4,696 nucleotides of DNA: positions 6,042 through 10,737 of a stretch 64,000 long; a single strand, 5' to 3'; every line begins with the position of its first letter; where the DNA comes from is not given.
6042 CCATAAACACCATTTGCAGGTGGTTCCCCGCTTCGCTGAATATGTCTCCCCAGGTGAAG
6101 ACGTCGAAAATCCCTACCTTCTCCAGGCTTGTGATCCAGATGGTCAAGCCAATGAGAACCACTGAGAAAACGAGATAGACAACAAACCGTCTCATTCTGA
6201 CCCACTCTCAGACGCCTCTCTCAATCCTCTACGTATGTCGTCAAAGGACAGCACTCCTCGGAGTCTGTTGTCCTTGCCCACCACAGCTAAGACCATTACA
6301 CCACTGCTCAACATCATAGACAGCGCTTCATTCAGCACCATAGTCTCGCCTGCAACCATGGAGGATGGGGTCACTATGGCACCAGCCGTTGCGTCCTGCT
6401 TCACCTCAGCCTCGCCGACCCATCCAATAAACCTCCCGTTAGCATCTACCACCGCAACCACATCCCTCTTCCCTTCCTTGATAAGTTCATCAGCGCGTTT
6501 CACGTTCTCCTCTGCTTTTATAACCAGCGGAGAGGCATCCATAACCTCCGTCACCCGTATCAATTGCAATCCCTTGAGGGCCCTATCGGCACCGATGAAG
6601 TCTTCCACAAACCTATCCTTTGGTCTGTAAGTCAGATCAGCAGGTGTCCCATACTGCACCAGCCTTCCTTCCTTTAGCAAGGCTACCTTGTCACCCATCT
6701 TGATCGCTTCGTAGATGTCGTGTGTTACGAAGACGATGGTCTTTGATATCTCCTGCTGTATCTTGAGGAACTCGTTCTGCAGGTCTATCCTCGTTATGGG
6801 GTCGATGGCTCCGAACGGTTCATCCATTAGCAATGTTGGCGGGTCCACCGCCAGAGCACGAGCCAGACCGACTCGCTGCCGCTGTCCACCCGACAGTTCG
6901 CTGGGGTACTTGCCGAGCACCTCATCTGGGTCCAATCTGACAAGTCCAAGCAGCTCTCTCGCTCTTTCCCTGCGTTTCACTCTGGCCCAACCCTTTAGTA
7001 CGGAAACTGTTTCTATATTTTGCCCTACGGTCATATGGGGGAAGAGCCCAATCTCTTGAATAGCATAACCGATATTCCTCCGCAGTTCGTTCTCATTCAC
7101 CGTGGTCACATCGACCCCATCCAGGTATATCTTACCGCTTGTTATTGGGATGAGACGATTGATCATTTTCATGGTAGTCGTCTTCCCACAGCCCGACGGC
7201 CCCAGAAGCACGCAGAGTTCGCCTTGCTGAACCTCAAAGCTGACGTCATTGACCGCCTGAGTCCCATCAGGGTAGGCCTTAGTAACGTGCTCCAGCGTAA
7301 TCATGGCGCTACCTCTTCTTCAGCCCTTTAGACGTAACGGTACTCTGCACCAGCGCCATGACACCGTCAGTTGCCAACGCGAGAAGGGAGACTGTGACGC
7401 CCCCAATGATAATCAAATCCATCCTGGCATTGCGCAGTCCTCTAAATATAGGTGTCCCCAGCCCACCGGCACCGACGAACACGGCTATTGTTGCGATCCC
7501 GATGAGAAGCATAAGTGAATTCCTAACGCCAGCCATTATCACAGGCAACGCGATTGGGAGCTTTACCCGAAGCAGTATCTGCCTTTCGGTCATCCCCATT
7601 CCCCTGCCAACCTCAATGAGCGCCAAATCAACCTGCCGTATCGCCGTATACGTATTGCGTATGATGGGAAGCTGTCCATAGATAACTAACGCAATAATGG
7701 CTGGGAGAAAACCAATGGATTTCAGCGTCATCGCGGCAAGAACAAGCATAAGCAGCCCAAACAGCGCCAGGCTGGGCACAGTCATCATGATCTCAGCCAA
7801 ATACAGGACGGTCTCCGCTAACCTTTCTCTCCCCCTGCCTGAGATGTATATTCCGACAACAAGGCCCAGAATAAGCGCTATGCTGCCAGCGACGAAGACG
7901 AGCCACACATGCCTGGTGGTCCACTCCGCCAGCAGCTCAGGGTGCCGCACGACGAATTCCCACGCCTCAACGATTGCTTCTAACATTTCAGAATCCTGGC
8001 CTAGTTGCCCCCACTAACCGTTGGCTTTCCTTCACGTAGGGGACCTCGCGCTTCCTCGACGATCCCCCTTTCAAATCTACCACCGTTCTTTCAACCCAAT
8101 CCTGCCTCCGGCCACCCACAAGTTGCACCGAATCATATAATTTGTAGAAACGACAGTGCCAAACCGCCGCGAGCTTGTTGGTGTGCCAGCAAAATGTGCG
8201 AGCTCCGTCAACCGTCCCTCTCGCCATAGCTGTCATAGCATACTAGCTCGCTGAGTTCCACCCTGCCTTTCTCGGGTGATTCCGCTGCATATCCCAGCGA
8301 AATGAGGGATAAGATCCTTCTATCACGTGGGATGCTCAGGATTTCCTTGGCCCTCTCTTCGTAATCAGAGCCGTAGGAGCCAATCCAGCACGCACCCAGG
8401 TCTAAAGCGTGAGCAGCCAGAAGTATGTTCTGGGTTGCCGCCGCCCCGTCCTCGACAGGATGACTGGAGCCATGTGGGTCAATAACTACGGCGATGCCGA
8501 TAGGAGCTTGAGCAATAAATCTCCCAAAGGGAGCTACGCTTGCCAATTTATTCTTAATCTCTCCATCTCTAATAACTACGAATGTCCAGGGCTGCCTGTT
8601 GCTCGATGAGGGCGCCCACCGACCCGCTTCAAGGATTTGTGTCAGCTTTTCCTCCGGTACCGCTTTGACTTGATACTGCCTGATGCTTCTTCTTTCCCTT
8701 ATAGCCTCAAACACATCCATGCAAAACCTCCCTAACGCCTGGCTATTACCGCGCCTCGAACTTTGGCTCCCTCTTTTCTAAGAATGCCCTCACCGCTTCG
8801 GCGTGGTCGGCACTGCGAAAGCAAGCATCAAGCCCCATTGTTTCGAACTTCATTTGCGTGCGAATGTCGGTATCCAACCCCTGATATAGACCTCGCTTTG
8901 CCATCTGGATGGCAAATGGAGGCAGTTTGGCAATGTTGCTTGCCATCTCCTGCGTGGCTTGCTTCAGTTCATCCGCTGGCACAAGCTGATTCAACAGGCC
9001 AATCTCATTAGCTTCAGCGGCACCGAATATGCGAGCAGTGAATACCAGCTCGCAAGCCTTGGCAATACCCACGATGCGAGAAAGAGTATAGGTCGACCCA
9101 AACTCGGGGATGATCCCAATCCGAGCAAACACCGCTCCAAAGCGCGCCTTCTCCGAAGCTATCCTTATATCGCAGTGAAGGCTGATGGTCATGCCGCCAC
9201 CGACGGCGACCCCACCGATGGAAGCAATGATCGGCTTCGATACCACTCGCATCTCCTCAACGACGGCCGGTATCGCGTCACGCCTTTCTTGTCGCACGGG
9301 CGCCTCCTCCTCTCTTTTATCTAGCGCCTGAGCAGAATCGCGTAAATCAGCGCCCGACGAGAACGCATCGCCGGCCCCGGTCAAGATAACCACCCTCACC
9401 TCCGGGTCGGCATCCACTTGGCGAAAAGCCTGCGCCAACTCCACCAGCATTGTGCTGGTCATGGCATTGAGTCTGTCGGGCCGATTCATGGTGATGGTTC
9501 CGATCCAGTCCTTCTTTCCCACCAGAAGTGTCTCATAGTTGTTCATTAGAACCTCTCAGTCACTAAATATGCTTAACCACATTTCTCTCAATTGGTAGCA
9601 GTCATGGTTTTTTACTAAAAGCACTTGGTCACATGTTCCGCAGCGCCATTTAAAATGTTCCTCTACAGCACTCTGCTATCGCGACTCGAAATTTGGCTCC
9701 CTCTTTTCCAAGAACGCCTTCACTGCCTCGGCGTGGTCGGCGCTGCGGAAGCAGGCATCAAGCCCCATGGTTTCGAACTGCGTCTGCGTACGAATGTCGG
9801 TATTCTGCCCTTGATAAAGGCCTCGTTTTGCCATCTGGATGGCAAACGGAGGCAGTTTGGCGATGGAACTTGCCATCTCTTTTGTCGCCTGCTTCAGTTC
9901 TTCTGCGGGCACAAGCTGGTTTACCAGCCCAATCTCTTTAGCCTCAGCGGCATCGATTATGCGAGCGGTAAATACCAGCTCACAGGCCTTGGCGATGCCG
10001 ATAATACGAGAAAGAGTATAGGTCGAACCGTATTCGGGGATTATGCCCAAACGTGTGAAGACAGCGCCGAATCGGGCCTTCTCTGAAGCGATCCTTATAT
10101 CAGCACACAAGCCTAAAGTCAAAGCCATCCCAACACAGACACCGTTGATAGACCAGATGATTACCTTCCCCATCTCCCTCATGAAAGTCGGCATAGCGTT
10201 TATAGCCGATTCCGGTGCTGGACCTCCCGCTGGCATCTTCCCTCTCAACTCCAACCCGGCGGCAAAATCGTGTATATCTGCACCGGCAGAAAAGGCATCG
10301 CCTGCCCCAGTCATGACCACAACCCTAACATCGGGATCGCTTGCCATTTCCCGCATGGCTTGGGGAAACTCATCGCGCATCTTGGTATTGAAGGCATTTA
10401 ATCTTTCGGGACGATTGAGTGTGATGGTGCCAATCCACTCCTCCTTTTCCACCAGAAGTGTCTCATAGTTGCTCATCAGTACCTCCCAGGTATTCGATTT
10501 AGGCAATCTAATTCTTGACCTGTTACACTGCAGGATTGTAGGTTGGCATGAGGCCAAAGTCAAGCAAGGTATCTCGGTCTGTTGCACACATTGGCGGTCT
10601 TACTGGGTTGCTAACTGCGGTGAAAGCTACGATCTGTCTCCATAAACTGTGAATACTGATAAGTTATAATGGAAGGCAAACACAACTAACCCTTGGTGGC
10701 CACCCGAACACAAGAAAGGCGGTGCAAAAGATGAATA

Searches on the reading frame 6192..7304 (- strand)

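Call 44: search_protein_families(library=pfam, proteins=[window:6192-7304:-], max_evalue=0.00001)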
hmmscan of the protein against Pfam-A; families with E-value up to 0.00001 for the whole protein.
window:6192-7304:- (370 aa): 2 families
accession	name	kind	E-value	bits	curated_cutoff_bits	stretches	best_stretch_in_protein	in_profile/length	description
PF00005.33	ABC_tran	-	1.7e-36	126.3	25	1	18-164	1-136/137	ABC transporter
PF00571.33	CBS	-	7.5e-12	45.8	24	0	308-361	2-55/57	CBS domain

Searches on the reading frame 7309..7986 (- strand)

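Call 44: search_protein_families(library=pfam, proteins=[window:7309-7986:-], max_evalue=0.00001)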
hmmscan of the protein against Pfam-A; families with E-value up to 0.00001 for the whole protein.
window:7309-7986:- (225 aa): 1 family
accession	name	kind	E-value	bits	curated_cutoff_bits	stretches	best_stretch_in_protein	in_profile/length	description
PF00528.27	BPD_transp_1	-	5.7e-22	78.8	26.4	1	41-216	1-181/184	Binding-protein-dependent transport system inner membrane component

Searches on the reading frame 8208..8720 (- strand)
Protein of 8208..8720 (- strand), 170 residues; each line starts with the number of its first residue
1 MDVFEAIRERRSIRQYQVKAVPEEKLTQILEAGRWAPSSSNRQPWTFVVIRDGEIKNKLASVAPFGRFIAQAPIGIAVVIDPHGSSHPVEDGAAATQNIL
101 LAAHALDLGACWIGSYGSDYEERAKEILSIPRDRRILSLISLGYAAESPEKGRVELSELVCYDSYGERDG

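Call 44: search_protein_families(library=pfam, proteins=[window:8208-8720:-], max_evalue=0.00001)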
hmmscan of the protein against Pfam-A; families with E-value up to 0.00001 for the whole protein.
window:8208-8720:- (170 aa): 2 families
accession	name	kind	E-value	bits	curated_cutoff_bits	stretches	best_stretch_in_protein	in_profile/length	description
PF00881.29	Nitroreductase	-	2.7e-31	109.5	23.5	2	7-61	1-55/167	Nitroreductase family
PF14512.11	TM1586_NiRdase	-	3.9e-17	63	27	1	24-61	158-195/215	Putative TM nitroreductase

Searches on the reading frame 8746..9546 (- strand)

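Call 44: search_protein_families(library=pfam, proteins=[window:8746-9546:-], max_evalue=0.00001)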
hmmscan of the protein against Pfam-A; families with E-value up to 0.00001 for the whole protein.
window:8746-9546:- (266 aa): 2 families
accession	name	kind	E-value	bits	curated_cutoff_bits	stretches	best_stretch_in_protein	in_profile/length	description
PF00378.25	ECH_1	-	3.2e-62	210.6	27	1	14-265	5-250/251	Enoyl-CoA hydratase/isomerase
PF16113.10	ECH_2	-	1e-39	137.5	27.2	1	15-203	1-186/335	Enoyl-CoA hydratase/isomerase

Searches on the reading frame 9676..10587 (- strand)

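Call 44: search_protein_families(library=pfam, proteins=[window:9676-10587:-], max_evalue=0.00001)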
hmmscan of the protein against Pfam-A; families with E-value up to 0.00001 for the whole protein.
window:9676-10587:- (303 aa): 2 families
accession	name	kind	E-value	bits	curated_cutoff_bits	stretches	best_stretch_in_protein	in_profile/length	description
PF00378.25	ECH_1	-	2.2e-56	191.4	27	1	48-302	2-250/251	Enoyl-CoA hydratase/isomerase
PF16113.10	ECH_2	-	6.2e-32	111.8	27.2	1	52-295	1-241/335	Enoyl-CoA hydratase/isomerase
